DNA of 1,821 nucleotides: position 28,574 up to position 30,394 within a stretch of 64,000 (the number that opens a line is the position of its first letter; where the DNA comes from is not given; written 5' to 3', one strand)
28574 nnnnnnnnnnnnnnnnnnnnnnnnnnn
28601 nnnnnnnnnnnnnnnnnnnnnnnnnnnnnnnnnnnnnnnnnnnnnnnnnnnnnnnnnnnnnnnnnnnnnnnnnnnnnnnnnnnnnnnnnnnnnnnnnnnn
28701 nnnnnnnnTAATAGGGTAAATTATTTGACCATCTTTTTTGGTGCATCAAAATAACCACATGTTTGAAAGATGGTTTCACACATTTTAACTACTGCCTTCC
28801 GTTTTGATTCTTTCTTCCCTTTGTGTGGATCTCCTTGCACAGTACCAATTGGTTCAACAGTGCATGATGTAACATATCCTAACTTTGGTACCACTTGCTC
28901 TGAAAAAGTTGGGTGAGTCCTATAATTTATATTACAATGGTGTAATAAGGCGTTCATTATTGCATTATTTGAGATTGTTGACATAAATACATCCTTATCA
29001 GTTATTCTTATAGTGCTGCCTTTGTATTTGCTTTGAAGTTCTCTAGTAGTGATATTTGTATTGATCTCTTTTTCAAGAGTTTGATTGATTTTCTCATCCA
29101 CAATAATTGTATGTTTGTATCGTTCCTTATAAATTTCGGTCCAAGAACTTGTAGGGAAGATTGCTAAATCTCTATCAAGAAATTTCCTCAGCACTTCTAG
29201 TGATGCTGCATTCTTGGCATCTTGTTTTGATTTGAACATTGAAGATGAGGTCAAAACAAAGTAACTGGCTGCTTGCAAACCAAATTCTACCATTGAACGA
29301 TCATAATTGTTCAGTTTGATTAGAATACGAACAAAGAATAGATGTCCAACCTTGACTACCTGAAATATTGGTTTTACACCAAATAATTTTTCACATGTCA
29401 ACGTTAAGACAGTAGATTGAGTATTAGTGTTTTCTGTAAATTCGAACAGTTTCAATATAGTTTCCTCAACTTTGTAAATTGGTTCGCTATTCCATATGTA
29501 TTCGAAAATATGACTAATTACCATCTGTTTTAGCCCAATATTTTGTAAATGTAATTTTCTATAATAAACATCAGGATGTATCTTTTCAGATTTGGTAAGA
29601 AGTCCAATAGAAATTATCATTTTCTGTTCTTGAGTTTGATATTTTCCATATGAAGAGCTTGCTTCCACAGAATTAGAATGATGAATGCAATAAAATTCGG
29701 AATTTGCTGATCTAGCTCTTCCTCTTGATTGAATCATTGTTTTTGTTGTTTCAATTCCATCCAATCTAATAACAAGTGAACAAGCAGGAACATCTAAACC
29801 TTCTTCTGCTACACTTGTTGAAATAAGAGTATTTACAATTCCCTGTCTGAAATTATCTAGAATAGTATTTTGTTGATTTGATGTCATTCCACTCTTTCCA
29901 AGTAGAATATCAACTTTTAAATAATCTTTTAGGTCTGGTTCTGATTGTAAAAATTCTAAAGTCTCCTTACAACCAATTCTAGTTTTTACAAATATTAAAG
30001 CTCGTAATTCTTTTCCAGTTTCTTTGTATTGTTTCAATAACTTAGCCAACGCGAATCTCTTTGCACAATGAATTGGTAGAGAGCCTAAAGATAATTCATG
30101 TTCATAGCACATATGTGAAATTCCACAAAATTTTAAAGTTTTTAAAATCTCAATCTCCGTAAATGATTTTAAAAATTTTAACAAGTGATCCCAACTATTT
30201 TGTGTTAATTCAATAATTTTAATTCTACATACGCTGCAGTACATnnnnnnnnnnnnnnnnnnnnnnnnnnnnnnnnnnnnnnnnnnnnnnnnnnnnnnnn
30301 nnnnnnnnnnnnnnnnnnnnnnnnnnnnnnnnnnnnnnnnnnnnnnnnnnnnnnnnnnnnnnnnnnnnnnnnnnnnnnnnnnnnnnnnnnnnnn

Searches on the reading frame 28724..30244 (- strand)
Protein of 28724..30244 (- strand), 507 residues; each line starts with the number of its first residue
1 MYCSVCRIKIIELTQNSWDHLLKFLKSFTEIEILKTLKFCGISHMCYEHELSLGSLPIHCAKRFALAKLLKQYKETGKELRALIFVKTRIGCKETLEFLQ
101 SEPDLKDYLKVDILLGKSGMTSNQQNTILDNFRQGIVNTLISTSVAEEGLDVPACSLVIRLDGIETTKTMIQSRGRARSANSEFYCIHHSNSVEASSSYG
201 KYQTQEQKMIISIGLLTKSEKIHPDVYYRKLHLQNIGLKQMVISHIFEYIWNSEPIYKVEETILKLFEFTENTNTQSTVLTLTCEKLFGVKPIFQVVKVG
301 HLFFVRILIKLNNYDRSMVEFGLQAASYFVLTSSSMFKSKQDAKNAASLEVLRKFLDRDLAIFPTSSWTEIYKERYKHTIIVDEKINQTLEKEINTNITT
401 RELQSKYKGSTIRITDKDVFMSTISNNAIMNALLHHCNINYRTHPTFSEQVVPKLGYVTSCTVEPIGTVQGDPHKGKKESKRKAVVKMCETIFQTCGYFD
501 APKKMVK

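Call 32: search_protein_families(library=pfam, proteins=[window:28724-30244:-], max_evalue=0.001)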
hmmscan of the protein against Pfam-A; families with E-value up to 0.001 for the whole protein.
window:28724-30244:- (507 aa): 1 family
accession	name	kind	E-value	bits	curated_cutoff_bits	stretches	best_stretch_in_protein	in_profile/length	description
PF00271.37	Helicase_C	-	4.7e-18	65.9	23.5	1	66-177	6-106/110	Helicase conserved C-terminal domain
